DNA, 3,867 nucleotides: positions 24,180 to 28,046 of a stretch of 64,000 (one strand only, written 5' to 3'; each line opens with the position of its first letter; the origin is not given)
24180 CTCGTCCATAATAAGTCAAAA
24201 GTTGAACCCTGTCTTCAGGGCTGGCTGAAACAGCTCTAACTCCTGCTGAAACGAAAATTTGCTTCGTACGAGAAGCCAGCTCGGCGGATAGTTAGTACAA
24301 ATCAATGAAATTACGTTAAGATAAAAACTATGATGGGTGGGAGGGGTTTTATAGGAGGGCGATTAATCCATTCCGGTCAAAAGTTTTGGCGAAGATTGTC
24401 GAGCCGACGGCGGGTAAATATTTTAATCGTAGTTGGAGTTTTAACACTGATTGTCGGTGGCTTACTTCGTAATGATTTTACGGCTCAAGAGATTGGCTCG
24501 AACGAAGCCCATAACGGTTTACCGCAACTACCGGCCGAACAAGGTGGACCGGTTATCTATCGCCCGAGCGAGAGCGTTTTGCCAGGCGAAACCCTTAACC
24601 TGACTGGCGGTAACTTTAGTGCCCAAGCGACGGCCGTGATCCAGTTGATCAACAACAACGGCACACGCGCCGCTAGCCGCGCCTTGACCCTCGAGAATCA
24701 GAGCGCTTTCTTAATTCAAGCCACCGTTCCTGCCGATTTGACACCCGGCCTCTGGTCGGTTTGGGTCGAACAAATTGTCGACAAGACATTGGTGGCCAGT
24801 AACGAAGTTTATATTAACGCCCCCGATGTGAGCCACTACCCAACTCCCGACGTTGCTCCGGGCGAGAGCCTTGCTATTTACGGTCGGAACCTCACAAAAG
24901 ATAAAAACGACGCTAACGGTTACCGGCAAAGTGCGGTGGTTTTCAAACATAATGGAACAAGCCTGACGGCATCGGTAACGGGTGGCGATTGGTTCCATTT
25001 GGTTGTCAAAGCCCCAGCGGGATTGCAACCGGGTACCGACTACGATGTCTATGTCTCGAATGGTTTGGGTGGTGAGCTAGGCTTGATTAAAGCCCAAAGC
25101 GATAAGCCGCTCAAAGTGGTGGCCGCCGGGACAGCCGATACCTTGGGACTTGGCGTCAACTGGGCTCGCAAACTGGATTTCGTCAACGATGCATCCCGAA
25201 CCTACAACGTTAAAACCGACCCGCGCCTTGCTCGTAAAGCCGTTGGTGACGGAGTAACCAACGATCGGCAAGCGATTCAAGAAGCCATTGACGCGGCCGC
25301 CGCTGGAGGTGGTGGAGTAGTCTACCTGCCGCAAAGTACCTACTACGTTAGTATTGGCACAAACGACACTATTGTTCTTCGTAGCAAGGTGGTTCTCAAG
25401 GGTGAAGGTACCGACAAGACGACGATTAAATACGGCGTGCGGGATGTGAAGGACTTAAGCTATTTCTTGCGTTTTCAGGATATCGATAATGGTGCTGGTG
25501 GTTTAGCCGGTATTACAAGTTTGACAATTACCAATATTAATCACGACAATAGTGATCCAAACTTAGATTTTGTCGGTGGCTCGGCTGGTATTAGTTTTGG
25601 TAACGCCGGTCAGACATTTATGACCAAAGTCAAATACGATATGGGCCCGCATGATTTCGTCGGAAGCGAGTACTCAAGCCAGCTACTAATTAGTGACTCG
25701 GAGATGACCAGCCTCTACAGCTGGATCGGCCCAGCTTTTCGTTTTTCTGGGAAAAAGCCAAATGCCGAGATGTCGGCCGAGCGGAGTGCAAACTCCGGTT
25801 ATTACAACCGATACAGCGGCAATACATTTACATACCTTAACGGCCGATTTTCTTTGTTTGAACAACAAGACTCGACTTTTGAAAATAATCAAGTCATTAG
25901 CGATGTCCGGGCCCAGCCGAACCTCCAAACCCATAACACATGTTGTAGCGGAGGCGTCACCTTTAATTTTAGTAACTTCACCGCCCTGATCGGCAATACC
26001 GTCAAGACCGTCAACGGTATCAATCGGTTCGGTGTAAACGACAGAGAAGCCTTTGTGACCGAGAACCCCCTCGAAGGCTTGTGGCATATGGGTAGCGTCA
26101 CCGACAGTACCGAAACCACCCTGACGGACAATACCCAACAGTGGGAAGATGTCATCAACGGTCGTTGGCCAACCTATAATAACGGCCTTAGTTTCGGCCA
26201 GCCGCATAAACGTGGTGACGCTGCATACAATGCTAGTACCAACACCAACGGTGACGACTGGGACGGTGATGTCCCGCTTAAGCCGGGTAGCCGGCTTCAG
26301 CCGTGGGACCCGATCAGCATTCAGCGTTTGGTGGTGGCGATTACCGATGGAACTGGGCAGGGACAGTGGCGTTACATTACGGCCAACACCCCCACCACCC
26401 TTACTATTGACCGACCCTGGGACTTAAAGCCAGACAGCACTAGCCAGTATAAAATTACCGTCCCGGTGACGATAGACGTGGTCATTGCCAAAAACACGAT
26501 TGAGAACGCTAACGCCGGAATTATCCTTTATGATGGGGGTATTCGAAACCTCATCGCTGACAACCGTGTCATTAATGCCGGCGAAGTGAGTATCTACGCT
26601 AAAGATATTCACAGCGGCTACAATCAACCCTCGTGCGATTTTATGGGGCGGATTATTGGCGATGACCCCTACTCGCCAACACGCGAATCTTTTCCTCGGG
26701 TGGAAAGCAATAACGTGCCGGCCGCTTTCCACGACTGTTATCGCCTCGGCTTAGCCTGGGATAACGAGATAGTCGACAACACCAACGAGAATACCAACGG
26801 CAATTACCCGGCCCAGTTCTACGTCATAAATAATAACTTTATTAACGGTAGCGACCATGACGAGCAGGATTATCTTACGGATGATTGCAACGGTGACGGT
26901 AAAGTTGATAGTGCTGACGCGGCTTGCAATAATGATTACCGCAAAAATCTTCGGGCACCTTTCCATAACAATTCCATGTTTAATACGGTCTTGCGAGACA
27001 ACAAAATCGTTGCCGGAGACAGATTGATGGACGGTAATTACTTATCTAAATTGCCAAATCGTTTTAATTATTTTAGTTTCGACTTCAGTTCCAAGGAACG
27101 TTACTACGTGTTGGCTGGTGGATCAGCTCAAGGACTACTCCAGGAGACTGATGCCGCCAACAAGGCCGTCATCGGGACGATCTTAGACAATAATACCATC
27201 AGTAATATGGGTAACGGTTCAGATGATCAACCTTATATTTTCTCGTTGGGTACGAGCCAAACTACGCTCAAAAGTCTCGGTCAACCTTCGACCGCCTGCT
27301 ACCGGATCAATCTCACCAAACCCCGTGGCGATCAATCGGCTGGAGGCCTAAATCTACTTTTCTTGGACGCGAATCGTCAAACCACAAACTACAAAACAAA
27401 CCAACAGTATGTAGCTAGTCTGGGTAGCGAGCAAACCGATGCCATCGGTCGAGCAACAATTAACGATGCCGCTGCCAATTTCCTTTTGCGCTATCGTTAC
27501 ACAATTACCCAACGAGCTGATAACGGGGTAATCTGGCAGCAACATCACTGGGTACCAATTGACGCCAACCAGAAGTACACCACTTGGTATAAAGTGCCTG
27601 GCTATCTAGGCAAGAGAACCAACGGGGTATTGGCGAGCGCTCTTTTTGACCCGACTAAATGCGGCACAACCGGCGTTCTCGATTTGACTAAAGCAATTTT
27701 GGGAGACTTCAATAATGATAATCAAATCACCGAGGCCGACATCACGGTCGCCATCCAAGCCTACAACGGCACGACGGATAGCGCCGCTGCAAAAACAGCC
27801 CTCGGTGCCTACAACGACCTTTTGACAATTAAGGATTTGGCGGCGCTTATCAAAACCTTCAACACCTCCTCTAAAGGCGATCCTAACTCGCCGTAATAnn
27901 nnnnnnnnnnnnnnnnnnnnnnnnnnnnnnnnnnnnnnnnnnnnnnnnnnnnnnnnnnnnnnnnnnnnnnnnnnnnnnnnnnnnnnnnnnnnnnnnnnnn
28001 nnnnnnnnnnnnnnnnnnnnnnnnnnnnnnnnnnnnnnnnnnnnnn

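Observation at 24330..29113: Cohesin-dockerin pair: dockerin-bearing giant beta-helix protein next to membrane-anchored cohesin-like scaffold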

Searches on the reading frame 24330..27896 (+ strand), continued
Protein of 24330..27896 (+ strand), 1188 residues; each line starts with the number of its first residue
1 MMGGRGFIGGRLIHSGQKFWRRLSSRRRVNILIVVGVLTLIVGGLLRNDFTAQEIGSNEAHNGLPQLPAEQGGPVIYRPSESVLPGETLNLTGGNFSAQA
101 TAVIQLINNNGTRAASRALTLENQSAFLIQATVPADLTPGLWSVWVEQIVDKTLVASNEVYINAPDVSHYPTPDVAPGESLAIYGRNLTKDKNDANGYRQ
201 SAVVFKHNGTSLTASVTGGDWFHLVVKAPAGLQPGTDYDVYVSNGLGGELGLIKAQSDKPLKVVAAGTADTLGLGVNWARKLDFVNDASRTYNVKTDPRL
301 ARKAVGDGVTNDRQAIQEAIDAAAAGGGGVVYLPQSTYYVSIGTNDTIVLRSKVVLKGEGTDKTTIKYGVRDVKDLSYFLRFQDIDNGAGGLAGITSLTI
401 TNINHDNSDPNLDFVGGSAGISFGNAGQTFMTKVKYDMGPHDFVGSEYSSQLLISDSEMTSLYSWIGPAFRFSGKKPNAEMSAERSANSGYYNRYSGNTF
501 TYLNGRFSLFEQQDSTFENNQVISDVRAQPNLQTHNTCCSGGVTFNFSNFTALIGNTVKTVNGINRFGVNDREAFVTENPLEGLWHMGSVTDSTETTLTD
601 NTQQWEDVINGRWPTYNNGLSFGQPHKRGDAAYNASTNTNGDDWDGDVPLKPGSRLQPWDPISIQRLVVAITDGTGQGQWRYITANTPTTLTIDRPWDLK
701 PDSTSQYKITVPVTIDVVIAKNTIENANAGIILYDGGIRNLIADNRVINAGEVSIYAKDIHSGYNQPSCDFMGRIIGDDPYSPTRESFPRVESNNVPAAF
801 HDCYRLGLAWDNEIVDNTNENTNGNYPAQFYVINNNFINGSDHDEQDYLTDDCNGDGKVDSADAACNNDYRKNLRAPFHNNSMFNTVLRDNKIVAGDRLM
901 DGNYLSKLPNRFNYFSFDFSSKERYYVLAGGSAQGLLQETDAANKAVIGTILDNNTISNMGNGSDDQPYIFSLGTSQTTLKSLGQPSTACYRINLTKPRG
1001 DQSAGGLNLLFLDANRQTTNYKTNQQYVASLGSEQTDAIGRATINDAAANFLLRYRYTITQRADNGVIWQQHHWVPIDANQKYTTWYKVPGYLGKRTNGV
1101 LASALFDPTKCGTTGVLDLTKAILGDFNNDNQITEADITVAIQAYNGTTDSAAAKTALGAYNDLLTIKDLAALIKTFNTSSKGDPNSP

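Call 81: search_protein_families(library=pfam, proteins=[P0004], max_evalue=0.01)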
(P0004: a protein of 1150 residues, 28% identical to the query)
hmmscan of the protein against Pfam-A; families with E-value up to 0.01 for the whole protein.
P0004 (1150 aa): 3 families
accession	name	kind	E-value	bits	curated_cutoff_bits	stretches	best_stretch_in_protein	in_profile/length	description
PF13229.12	Beta_helix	-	2.9e-09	37.2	25.9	2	371-505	7-126/158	Right handed beta helix region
PF12708.12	Pect-lyase_RHGA_epim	-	9.7e-07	29.2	27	1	240-308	8-73/213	Rhamnogalacturonase A/epimerase, pectate lyase-like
PF05048.19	NosD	-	6.4e-05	22.9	23.6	0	426-516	65-149/212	Periplasmic copper-binding protein (NosD)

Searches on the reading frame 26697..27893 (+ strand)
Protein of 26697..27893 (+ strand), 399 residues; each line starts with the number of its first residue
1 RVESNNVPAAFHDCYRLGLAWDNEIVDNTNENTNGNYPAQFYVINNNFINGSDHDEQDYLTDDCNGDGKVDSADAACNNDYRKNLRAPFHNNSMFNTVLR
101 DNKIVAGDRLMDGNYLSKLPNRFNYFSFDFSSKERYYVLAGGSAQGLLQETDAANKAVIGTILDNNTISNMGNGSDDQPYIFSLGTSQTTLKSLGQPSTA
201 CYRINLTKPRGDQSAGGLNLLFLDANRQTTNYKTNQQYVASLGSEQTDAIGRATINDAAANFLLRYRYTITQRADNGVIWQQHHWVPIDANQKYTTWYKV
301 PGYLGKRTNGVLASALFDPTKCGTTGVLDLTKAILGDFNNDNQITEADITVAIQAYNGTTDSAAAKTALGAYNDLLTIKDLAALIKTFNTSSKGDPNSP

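Call 53: find_related_loci(query=A3, collection=metagenome_contigs, flank=6000)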
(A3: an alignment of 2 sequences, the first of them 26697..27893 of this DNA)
Query A3 (399 aa) in metagenome_contigs; peptide patterns used: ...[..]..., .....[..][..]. (x = any residue, [..] = any of these).
360 stretches matched a pattern, but none encodes a relative of the query by tblastn (E <= 1e-3).

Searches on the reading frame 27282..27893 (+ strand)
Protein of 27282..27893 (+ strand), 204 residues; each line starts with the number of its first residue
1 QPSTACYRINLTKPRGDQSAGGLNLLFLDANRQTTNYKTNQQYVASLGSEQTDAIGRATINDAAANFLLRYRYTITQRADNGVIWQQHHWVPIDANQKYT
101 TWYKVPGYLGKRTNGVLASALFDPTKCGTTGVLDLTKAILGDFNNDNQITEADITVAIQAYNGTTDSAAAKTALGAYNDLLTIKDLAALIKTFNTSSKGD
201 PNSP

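Call 58: search_solved_structures(query=A5, max_evalue=10, show_alignments=3)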
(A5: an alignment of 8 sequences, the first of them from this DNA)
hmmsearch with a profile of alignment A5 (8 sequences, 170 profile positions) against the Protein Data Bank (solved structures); distinct sequences matched with E-value up to 10: 26.
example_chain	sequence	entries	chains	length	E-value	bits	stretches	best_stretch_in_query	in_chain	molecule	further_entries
2b59_B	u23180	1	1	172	2.8e-07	33.6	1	47-136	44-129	Cellulosomal scaffolding protein A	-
4u3s_B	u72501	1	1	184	1.1e-06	31.6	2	20-130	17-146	Cellulosomal scaffoldin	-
3kcp_A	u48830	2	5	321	1.8e-06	30.9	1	47-136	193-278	Cellulosomal-scaffolding protein A | Cellulosome anchoring protein cohesin region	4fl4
4wi0_B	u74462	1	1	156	2.1e-06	30.7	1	32-132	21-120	Cellulosomal scaffoldin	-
5g5d_B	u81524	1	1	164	9.6e-06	28.5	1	47-136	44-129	CELLULOSOMAL-SCAFFOLDING PROTEIN A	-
2y3n_B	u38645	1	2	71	0.0095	18.8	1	106-131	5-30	CELLULOSOMAL FAMILY-48 PROCESSIVE GLYCOSIDE HYDROLASE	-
5k39_B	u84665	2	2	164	0.045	16.6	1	109-130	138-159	Dockerin module from a protein of unknown function | Ig domain protein group 2 domain protein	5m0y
8ajy_B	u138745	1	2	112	0.11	15.3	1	103-129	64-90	Dockerin from ScaH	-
4dh2_B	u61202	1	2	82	0.12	15.2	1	103-124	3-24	Dockerin type 1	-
6kg9_A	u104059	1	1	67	0.17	14.7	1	103-161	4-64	And cellulose-binding endoglucanase family 9 CelL ortholog dockerin domain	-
2ccl_B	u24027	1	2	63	0.19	14.5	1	106-124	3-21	ENDO-1,4-BETA-XYLANASE Y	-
5n5p_B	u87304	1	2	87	0.24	14.2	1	103-134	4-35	Putative cellulosomal scaffoldin protein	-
2jnk_A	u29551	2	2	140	0.31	13.8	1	107-127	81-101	Hyalurononglucosaminidase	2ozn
7f9f_A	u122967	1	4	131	0.37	13.6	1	30-116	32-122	Thrombocorticin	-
7f91_A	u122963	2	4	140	0.43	13.4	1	30-116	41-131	Thrombocorticin | Thrombocorticin Q25K mutant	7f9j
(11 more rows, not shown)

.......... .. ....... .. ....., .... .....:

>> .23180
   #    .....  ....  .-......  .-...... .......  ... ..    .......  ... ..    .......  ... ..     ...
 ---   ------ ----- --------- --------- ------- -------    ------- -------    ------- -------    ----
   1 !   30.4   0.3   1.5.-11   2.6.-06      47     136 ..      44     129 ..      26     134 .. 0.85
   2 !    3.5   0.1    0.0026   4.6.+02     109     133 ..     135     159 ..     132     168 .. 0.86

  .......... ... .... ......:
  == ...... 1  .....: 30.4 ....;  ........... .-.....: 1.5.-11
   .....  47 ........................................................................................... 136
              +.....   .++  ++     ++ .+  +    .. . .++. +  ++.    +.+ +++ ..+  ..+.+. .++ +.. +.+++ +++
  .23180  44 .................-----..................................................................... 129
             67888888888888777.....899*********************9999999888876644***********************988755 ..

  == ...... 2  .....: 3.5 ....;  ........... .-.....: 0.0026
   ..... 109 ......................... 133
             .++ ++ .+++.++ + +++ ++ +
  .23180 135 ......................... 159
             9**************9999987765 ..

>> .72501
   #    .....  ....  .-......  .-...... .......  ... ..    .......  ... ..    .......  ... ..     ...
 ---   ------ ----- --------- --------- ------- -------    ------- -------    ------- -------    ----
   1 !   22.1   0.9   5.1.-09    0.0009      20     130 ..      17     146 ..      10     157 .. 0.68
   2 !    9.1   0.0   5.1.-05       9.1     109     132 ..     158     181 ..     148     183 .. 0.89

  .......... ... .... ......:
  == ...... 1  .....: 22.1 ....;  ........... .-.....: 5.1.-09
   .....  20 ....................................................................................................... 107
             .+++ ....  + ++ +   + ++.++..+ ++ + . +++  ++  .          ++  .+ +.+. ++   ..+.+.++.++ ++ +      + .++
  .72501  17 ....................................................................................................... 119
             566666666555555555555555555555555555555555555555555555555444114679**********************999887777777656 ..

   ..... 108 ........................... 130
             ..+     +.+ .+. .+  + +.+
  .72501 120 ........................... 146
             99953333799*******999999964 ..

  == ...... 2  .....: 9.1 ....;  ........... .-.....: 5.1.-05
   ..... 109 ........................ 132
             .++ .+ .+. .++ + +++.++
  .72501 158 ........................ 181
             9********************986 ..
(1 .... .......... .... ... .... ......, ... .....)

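Call 66: find_homologous_proteins(query=A5, max_evalue=0.001)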
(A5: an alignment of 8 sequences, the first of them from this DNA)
Query A5 (8 sequences) (204 aa, profile of the alignment): 1 proteins with E <= 0.001 among 7238 candidates.
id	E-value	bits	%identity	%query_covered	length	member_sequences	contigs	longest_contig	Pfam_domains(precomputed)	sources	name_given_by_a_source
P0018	1.1e-46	176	38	29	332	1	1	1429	-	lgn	-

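Call 67: predict_structure(alignment_id=A6)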
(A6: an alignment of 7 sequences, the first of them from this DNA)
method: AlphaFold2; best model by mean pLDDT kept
length: 204 residues; sequences in the alignment: 7
mean_pLDDT: 77.0   pTM: 0.71
mean pLDDT of the five models: 77.0, 76.6, 74.1, 74.0, 71.8
residues with pLDDT >= 90: 48; 70-90: 93; 50-70: 58; < 50: 5
segments of 3 or more residues with pLDDT < 50: 36-38
pLDDT, mean of each block of 10 residues (from residue 1): 64 77 82 53 77 81 60 67 69 72 87 76 61 69 92 95 91 90 93 89 61
secondary structure, 60 per line:
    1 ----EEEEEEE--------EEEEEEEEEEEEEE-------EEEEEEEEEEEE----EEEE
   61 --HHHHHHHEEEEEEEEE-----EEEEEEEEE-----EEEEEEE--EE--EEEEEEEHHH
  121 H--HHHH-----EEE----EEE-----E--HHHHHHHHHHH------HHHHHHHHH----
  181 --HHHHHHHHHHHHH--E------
elements in order: E5-11 E20-33 E41-52 E57-60 H63-69 E70-78 E84-92 E98-104 E111-117 H118-121 H124-127 E133-135 E140-142 H151-161 H168-176 H183-195

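Call 73: fold_search(model_id=the predicted structure, library=pdb)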
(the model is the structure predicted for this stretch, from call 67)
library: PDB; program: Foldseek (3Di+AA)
matches with E <= 10: 451; with E <= 0.001: 7
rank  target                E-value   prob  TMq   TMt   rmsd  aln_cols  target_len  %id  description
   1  5g5d_B                1.1e-05  1.00  0.44  0.54   7.1       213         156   15  Crystal Structure of the CohScaC2-XDocCipA type II complex from Clostridium thermocellum (released 2017-04-05)
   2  2b59_B                1.8e-05  1.00  0.45  0.56   6.4       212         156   16  The type II cohesin dockerin complex (released 2005-10-11)
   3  3kcp_A                8.8e-05  1.00  0.44  0.31   6.2       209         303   16  Crystal structure of interacting Clostridium thermocellum multimodular components (released 2010-02-09)
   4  4fl4_L                1.8e-04  1.00  0.44  0.31   6.7       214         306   16  Scaffoldin conformation and dynamics revealed by a ternary complex from the Clostridium thermocellum cellulosome (released 2012-06-27)
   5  4fl4_C                2.1e-04  1.00  0.44  0.31   7.0       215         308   15  Scaffoldin conformation and dynamics revealed by a ternary complex from the Clostridium thermocellum cellulosome (released 2012-06-27)
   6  4u3s_B                4.0e-04  1.00  0.39  0.48   7.5       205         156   14  Crystal structure of Coh3ScaB-XDoc_M1ScaA complex: A N-terminal interface mutant of type II Cohesin-X-Dockerin complex (released 2015-07-29)
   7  4fl4_I                6.5e-04  1.00  0.44  0.31   7.0       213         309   16  Scaffoldin conformation and dynamics revealed by a ternary complex from the Clostridium thermocellum cellulosome (released 2012-06-27)
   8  4wi0_B                1.7e-03  0.99  0.39  0.48   6.7       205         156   14  Crystal structure of Coh3ScaB-XDoc_M2ScaA complex: A C-terminal interface mutant of type II Cohesin-X-Dockerin complex (released 2015-10-07)
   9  5m0y_B                1.9e-03  0.99  0.39  0.48   7.3       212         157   15  Crystal Structure of the CohScaA-XDocCipB type II complex from Clostridium thermocellum at 1.5Angstrom resolution (released 2017-09-06)
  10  5k39_B                2.2e-03  0.99  0.41  0.51   7.3       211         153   15  THE TYPE II COHESIN DOCKERIN COMPLEX FROM CLOSTRIDIUM THERMOCELLUM (released 2017-03-29)
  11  4jde_A                3.6e-02  0.15  0.14  0.18  17.2       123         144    4  Crystal structure of PUD-1/PUD-2 heterodimer (released 2013-11-06)
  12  9h68_B                3.8e-02  0.69  0.24  0.13   9.5       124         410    7  Crystal Structure of the spore gernation lytic transglycosylase SleC from Clostridioides difficile in its zymogenic fo (released 2025-02-12)
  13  9h68_D                4.8e-02  0.69  0.25  0.13  10.3       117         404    8  Crystal Structure of the spore gernation lytic transglycosylase SleC from Clostridioides difficile in its zymogenic fo (released 2025-02-12)
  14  9h68_C                4.8e-02  0.69  0.25  0.14  10.1       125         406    8  Crystal Structure of the spore gernation lytic transglycosylase SleC from Clostridioides difficile in its zymogenic fo (released 2025-02-12)
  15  5wec_A                6.1e-02  0.51  0.25  0.40  12.7       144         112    9  Structure of an alternative pilotin from the type II secretion system of Vibrio cholerae (released 2018-07-11)
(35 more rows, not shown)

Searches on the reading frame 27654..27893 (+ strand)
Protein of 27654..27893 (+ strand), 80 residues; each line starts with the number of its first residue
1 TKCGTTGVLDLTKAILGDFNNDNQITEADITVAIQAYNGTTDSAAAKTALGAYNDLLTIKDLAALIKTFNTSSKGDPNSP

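Call 17: search_protein_families(library=pfam, proteins=[window:27654-27893:+], max_evalue=10)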
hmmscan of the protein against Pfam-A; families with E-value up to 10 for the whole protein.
seq(80 aa): 2 families
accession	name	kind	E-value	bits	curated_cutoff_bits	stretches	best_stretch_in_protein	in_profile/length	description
PF00404.24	Dockerin_1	-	0.00023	21.7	22.9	1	16-50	1-36/57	Dockerin type I domain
PF13499.12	EF-hand_7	-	0.059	14.2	30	1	18-75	12-55/67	EF-hand domain pair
